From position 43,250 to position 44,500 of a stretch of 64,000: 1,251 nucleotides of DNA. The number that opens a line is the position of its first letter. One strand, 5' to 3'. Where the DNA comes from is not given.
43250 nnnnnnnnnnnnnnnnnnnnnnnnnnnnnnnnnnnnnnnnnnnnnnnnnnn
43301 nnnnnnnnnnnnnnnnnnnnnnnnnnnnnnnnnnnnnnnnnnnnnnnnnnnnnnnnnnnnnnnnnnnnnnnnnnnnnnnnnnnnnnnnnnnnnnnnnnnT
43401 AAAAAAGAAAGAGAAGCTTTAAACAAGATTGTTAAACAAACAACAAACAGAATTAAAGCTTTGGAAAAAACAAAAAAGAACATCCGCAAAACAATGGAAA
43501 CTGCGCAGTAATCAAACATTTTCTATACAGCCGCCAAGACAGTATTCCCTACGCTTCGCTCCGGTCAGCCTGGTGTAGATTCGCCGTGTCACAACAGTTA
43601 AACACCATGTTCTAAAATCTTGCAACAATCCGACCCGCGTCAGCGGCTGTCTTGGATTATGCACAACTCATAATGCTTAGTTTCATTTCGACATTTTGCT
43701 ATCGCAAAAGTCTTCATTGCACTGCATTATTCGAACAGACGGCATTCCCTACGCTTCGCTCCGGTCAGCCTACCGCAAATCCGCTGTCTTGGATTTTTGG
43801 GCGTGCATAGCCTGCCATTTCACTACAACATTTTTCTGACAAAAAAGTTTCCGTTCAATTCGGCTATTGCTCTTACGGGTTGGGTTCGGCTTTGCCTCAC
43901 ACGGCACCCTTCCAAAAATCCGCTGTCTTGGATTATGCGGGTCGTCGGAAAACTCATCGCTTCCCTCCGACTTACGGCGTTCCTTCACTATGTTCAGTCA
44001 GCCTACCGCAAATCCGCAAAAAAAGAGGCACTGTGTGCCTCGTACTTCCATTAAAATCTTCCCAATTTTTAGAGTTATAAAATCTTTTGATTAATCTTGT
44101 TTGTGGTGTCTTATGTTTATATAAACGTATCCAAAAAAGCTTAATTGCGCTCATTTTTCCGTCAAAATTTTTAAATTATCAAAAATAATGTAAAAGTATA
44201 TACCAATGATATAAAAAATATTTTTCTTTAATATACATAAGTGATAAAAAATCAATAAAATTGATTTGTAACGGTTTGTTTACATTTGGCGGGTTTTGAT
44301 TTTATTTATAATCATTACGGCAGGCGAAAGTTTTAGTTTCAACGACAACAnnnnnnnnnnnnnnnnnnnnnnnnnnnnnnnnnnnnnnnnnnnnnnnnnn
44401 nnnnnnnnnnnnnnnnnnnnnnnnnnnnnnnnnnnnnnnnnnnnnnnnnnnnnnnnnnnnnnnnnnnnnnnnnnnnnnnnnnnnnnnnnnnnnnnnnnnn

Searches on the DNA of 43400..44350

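Call 72: search_rna_families(source=window, start=43400, end=44350, threshold=evalue, max_evalue=1)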
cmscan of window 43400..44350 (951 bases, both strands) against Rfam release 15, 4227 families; matches with E-value up to 1: 2.
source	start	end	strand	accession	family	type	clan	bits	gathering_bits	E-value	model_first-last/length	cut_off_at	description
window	43403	43462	-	RF02274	AniS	Gene;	-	23.5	50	0.17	1-106/106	no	AniS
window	43805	43869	-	RF01705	Flavo-1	Gene; sRNA;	-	20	42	0.22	1-76/76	no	Flavo-1 RNA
